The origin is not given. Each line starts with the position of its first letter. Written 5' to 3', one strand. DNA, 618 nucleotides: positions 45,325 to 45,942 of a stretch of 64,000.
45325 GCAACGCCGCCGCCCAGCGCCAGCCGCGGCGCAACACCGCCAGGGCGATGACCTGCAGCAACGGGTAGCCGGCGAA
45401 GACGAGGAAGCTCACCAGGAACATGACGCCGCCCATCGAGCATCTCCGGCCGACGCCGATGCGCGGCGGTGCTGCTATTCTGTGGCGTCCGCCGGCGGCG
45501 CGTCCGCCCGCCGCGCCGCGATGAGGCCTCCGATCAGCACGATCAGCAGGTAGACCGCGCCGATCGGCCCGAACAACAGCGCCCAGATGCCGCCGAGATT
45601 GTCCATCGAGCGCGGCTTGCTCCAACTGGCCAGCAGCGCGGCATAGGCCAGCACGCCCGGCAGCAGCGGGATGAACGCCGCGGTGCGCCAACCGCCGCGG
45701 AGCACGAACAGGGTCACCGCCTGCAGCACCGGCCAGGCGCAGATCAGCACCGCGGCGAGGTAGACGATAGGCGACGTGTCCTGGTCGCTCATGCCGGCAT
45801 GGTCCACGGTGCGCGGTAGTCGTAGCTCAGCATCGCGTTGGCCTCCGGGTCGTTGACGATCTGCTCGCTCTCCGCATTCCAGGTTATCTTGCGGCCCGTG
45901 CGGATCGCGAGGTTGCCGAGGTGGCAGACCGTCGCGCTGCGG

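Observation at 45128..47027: Tat-exported Gfo/Idh/MocA oxidoreductase translationally coupled to two tandem paralogous 3-TM mini-proteins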

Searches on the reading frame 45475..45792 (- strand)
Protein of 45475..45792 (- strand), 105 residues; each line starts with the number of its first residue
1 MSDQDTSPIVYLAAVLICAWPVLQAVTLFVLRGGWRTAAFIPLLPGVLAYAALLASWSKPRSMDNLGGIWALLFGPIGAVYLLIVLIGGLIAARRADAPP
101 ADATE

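Call 8: search_protein_families(library=ncbifam, proteins=[window:45475-45792:-], max_evalue=1)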
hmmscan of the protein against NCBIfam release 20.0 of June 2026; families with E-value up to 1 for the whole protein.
window:45475-45792:- (105 aa): 2 families
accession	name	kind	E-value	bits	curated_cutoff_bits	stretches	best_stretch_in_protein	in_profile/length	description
NF004930.0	PRK06287.1-1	subfamily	0.031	14.2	142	1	45-94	60-107/110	cobalt transport protein CbiN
NF038354.1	trnsprt_adja_43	subfamily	0.17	11.8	40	1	19-33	8-22/39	putative transporter small subunit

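Call 9: search_protein_families(library=pfam, proteins=[window:45475-45792:-], max_evalue=1)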
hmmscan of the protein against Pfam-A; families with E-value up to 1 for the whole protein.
window:45475-45792:- (105 aa): 0 families

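Call 11: find_homologous_proteins(query=window:45478-45792:-, max_evalue=0.01)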
Query seq(105 aa) (105 aa): 2 proteins with E <= 0.01 among 125 candidates.
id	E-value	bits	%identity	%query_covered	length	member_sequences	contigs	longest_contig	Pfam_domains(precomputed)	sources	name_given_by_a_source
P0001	1.7e-57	211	95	100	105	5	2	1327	-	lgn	-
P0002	4.6e-49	183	81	100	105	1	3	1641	-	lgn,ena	-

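Call 14: find_encoding_contigs(protein=P0002, flank=10000)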
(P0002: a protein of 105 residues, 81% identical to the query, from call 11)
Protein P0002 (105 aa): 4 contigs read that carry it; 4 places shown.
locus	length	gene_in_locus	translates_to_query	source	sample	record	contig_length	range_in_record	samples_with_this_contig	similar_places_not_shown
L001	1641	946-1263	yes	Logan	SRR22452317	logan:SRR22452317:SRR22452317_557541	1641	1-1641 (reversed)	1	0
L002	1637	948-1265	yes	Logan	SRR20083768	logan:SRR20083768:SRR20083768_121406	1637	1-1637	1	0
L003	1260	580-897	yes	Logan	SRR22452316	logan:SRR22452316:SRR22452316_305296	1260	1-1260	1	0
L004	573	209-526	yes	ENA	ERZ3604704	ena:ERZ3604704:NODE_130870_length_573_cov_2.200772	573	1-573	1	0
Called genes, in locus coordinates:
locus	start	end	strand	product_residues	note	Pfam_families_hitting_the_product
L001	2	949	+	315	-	?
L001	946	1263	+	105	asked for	-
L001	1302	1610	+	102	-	-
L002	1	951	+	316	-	?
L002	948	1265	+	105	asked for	-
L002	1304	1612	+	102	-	-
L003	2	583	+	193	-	?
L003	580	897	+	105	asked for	-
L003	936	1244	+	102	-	-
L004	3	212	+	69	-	?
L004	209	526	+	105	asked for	-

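Call 21: search_protein_representatives(alignment_id=A1)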
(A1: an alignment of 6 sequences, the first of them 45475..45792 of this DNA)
Query: 6 sequences, 105 profile positions. Proteins with E-value up to 0.001 (for the whole library): 67; up to 1e-10: 2; up to 1e-30: 2. The best 67 are listed.
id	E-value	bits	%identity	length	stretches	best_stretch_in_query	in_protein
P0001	2.0e-50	185.7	-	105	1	1-105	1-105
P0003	4.6e-41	155.6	-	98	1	10-105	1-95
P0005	2.3e-09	53.7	-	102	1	12-103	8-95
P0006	6.6e-09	52.3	-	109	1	11-100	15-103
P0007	1.1e-08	51.5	-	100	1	15-99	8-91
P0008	7.2e-08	48.9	-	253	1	14-98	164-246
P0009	1.2e-07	48.2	-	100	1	11-97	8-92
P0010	5.5e-07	46.1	-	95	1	19-92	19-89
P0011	6.7e-07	45.8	-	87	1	14-88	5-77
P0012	2.1e-06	44.2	-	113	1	16-105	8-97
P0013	4.2e-06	43.3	-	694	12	71-97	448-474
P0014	1.1e-05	41.9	-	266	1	8-88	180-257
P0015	1.2e-05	41.8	-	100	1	12-102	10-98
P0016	1.4e-05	41.6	-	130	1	9-90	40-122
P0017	1.5e-05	41.5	-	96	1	17-87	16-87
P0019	1.8e-05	41.2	-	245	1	5-87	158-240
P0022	3.6e-05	40.2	-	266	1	8-87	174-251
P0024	4.3e-05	40.0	-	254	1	11-92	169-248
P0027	6.0e-05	39.5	-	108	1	4-97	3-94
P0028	7.2e-05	39.3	-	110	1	16-98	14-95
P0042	2.4e-04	37.6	-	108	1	10-87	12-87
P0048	3.8e-04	37.0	-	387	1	3-91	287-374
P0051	4.1e-04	36.9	-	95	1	18-89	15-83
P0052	4.2e-04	36.8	-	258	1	7-92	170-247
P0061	7.1e-04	36.1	-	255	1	9-88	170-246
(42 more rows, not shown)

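Call 23: search_protein_families(library=pfam, proteins=[P0008, P0014, P0019, P0022, P0024, P0048, P0052, P0061, P0005, P0017], max_evalue=1)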
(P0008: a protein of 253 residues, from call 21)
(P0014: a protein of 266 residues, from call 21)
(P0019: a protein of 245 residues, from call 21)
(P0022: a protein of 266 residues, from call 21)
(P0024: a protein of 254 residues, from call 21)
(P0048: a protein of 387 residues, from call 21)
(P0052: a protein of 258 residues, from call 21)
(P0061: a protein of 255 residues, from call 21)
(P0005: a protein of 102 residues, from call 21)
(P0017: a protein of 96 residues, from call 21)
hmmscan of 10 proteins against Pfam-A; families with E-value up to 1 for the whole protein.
P0008 (253 aa): 2 families
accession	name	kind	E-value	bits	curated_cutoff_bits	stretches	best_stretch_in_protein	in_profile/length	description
PF09134.16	Invasin_D3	-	0.081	13.9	33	1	82-149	14-74/98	Invasin, domain 3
PF03203.19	MerC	-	0.37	11.8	27.6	0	154-228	27-93/108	MerC mercury resistance protein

P0014 (266 aa): 0 families

P0019 (245 aa): 0 families

P0022 (266 aa): 0 families

P0024 (254 aa): 2 families
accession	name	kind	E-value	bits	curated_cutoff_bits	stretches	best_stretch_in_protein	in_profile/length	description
PF24709.1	DUF7670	-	0.036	14.9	29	1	170-248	43-112/118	Domain of unknown function (DUF7670)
PF09100.16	Qn_am_d_aIV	-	0.21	11.9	25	0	81-127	23-74/133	Quinohemoprotein amine dehydrogenase, alpha subunit domain IV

P0048 (387 aa): 0 families

P0052 (258 aa): 0 families

P0061 (255 aa): 0 families

P0005 (102 aa): 0 families

P0017 (96 aa): 0 families

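Call 25: find_encoding_contigs(protein=P0005, flank=8000, max_places=4)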
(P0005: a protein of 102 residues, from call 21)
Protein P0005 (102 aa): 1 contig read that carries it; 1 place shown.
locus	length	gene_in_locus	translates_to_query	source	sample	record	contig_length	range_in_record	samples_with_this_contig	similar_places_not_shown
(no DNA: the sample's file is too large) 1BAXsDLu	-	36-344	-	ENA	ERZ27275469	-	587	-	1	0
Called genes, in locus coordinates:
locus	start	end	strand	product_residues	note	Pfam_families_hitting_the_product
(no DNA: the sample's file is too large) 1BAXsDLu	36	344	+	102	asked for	-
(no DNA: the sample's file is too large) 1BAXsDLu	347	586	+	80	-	?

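Call 29: find_homologous_proteins(query=A2, max_evalue=0.001)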
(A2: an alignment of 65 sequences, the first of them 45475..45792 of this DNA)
Query A2 (65 sequences) (105 aa, profile of the alignment): 19 proteins with E <= 0.001 among 8000 candidates.
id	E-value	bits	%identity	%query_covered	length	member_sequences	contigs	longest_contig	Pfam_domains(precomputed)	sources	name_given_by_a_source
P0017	1.3e-25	107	45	62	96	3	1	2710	-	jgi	jgi:hypothetical protein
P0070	1.6e-25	106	31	87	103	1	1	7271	-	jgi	jgi:hypothetical protein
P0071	7.2e-25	104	48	61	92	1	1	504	-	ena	-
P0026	5.1e-24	102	28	77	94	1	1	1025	-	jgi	jgi:hypothetical protein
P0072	6.7e-24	101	33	74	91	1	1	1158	-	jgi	-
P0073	1.1e-23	100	50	34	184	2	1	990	-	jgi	jgi:hypothetical protein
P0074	2.5e-22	96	28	77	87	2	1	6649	-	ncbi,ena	-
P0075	7.9e-22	95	40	40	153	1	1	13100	-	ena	-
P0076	2.7e-21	93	35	73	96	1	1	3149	-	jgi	jgi:hypothetical protein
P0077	6.8e-21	92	34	62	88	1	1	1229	-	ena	-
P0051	9.7e-21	91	62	12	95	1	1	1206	-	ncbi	-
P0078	1.1e-20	91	31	61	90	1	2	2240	-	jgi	jgi:hypothetical protein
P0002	1.4e-20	91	81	100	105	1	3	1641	-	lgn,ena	-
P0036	2.9e-20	90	26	63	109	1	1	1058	-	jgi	-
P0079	8.7e-20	88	35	50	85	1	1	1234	-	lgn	-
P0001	1.4e-18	84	95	100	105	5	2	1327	-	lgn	-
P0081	3.2e-18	83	33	69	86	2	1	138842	-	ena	-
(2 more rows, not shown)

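Call 30: find_encoding_contigs(protein=P0081, flank=8000, max_places=3)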
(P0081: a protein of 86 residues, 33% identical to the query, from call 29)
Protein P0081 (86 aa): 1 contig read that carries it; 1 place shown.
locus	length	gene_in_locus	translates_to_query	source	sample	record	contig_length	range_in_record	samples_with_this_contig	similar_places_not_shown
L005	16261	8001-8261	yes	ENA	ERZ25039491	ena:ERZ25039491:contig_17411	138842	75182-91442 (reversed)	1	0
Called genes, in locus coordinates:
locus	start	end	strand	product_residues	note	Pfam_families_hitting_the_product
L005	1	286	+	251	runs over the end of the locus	-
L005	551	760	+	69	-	PF00313:CSD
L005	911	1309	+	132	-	PF12840:HTH_20, PF01022:HTH_5 (weak)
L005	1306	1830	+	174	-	PF01451:LMWPc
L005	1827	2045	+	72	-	-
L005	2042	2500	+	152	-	PF00230:MIP (weak)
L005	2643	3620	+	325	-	PF00561:Abhydrolase_1, PF12146:Hydrolase_4, PF12697:Abhydrolase_6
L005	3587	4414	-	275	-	PF00034:Cytochrom_C, PF13442:Cytochrome_CBB3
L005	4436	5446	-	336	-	PF00561:Abhydrolase_1, PF12146:Hydrolase_4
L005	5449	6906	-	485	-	PF03573:OprD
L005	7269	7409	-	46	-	-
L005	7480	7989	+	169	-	-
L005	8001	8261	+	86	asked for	-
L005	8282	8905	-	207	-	PF00144:Beta-lactamase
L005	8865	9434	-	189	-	PF00144:Beta-lactamase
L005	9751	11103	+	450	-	PF00067:p450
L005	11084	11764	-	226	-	PF01048:PNP_UDP_1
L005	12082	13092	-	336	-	PF02167:Cytochrom_C1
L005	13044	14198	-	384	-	PF00033:Cytochrome_B, PF13631:Cytochrom_B_N_2, PF00032:Cytochrom_B_C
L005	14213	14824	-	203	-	PF10399:UCR_Fe-S_N, PF00355:Rieske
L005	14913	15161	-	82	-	-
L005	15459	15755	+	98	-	-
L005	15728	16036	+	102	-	-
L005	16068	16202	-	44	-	-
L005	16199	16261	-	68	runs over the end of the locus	-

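Call 31: find_encoding_contigs(protein=P0075, flank=8000, max_places=3)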
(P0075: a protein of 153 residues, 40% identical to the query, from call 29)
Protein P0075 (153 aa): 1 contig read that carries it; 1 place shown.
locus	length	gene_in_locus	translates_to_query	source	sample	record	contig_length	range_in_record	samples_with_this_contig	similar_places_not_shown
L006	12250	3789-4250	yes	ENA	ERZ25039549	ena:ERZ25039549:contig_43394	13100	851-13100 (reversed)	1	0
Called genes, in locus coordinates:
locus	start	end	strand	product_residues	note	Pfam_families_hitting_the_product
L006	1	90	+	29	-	?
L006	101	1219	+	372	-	PF01935:DUF87 (weak), PF05872:HerA_C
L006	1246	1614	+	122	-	PF05872:HerA_C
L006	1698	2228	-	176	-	PF12796:Ank_2 (faint), PF13606:Ank_3 (faint), PF13857:Ank_5 (faint), PF13637:Ank_4 (weak), PF00023:Ank (weak)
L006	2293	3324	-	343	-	PF00296:Bac_luciferase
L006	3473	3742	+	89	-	-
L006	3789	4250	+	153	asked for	-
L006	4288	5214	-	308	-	PF00126:HTH_1, PF03466:LysR_substrate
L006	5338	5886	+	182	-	PF01966:HD (weak)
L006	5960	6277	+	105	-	PF07238:PilZ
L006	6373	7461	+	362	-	PF02746:MR_MLE_N, PF13378:MR_MLE_C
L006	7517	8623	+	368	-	PF00561:Abhydrolase_1 (weak), PF12697:Abhydrolase_6 (weak)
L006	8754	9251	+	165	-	-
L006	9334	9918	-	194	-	PF00563:EAL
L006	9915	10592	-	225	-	PF00990:GGDEF, PF00563:EAL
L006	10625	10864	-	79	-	-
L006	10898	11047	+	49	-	-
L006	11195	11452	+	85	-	-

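Call 32: find_encoding_contigs(protein=P0070, flank=8000, max_places=3)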
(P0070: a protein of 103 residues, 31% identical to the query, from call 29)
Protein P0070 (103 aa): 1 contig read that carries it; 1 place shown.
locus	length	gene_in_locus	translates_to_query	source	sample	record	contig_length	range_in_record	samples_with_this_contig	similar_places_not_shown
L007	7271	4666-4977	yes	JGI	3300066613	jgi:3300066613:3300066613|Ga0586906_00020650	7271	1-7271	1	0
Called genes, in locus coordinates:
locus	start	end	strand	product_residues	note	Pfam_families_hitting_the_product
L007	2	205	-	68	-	?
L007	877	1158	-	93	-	-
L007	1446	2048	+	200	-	PF03070:TENA_THI-4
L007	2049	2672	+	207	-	PF03070:TENA_THI-4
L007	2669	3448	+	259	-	PF08543:Phos_pyr_kin, PF00294:PfkB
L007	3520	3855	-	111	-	-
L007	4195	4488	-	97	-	-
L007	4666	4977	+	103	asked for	-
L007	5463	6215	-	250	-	PF02311:AraC_binding (faint), PF07883:Cupin_2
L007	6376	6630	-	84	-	-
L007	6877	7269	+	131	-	?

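Call 33: find_encoding_contigs(protein=P0074, flank=8000, max_places=3)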
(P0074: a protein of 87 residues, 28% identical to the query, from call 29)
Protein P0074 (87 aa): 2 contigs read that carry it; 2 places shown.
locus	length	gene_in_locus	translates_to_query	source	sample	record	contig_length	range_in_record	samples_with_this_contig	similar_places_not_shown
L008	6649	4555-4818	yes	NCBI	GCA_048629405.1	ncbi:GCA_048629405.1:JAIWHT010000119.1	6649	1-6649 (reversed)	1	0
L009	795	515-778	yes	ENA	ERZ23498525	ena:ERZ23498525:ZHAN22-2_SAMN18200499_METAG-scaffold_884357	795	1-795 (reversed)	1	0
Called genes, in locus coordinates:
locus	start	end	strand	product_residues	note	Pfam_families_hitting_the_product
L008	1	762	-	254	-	?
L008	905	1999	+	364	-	PF09839:DUF2066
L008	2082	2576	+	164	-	PF01066:CDP-OH_P_transf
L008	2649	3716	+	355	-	PF01594:AI-2E_transport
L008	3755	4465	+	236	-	PF00308:Bac_DnaA, PF22688:Hda_lid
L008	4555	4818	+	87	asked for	-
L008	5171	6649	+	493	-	?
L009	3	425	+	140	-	?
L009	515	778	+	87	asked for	-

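Call 38: find_related_loci(query=A4, collection=genome_contigs, flank=8000)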
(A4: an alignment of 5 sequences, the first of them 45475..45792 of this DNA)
Query A4 (105 aa) in genome_contigs; peptide patterns used: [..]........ (x = any residue, [..] = any of these).
202 stretches matched a pattern, but none encodes a relative of the query by tblastn (E <= 1e-3).

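Call 49: predict_structure(alignment_id=A2)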
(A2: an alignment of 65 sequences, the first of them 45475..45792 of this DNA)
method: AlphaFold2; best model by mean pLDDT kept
length: 105 residues; sequences in the alignment: 65
mean_pLDDT: 88.7   pTM: 0.73
mean pLDDT of the five models: 88.7, 88.5, 88.4, 88.2, 86.6
residues with pLDDT >= 90: 55; 70-90: 42; 50-70: 8; < 50: 0
segments of 3 or more residues with pLDDT < 50: none
pLDDT, mean of each block of 10 residues (from residue 1): 76 90 95 96 91 86 77 90 96 93 83
secondary structure, 60 per line:
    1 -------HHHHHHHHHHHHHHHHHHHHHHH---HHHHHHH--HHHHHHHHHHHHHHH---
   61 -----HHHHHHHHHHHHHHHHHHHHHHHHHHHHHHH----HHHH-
elements in order: H8-30 H34-40 H43-57 H66-96 H101-104

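Call 52: fold_search(model_id=the predicted structure, library=pdb)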
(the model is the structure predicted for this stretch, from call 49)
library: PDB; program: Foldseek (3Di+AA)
matches with E <= 10: 178; with E <= 0.001: 0
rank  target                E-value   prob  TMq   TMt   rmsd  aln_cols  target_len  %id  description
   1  9kc5_O                5.1e-01  0.28  0.31  0.33  12.1       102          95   20  PSI-LHCI of the red alga Galdieria sulphuraria NIES-3638 (released 2025-04-23)
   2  2ncg_MODEL_1_A        6.1e-01  0.80  0.52  0.47   7.3        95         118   19  The CC domain structure from the wheat stem rust resistance protein Sr33 challenges paradigms for dimerization (released 2016-10-19)
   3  6nwd                  1.2e+00  0.20  0.32  0.19   8.6       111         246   15  X-ray Crystallographic structure of Gloeobacter rhodopsin (released 2019-08-14)
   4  4bpd_C                1.3e+00  0.35  0.39  0.42   6.6        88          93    9  Structure determination of an integral membrane kinase (released 2014-05-07)
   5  4bpd_A                1.3e+00  0.15  0.28  0.26   9.0        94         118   14  Structure determination of an integral membrane kinase (released 2014-05-07)
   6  3ze4_C                1.4e+00  0.33  0.38  0.42   6.4        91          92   10  Crystal structure of the integral membrane diacylglycerol kinase - wild-type (released 2013-05-22)
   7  2q5z_B                1.6e+00  0.20  0.31  0.33   9.9        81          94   16  Crystal structure of iMazG from Vibrio DAT 722: Ntag-iMazG (P43212) (released 2007-10-09)
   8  4llc_A                1.7e+00  0.33  0.45  0.40   8.9       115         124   14  The crystal structure of R60E mutant of the histidine kinase (KinB) sensor domain from Pseudomonas aeruginosa PA01 (released 2013-08-07)
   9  4bpd_E                1.7e+00  0.15  0.28  0.32   7.3        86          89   12  Structure determination of an integral membrane kinase (released 2014-05-07)
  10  7fbs                  1.9e+00  0.12  0.31  0.05  10.8       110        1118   15  structure of a channel (released 2021-09-22)
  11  6hum_E                2.0e+00  0.28  0.41  0.43   7.8        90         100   16  Structure of the photosynthetic complex I from Thermosynechococcus elongatus (released 2019-01-09)
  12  5d57_C                2.0e+00  0.13  0.28  0.31   7.8        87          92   11  In meso X-ray crystallography structure of diacylglycerol kinase, DgkA, at 100 K (released 2016-01-13)
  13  7myz_C                2.3e+00  0.44  0.48  0.23   4.5        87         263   13  Structure of the full length 5-TM receptor CD47 bound to Fab B6H12 (released 2021-09-08)
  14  4h6h_A                2.3e+00  0.25  0.33  0.41   4.8        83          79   13  Crystal Structure of Staphylococcal Complement Inhibitor SCIN-B(4-85) (released 2012-12-19)
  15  6wc3_B                2.4e+00  0.33  0.41  0.45   7.7        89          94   19  Crystal structure of the SNARE Sec20 bound to Dsl1 complex subunit Tip20 (released 2020-05-27)
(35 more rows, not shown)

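Call 53: search_solved_structures(query=A2, max_evalue=10)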
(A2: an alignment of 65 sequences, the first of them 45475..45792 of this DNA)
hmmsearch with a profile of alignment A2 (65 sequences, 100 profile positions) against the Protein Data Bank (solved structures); distinct sequences matched with E-value up to 10: 8.
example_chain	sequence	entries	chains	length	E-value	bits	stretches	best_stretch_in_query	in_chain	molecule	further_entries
9inz_A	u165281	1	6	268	0.15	14.9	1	62-95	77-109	Gap junction alpha-1 protein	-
7f94_A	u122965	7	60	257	0.15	14.9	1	62-95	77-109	A C-terminal deletion mutant of gap junction alpha-1 protein (Cx43-M257) | Gap junction alpha-1 protein | C-terminal deletion mutant of gap junction alpha-1 pro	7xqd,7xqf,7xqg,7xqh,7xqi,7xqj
8xbm_A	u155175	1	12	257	0.15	14.9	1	62-95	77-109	Gap junction alpha-1 protein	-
7ar9_M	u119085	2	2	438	0.17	14.8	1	39-83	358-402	ND4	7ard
7f92_A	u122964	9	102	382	0.67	12.8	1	62-95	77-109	Gap junction alpha-1 protein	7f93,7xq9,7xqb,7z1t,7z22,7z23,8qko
7jkc_A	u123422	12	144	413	0.8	12.6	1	62-96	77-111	Gap junction alpha-3 protein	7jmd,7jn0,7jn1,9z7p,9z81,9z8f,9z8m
6mhq_A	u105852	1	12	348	1.3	11.9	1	62-96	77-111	Gap junction alpha-3 protein, connexin-46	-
7xuk_A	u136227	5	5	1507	8.7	9.3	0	42-91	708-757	Copper-transporting ATPase 2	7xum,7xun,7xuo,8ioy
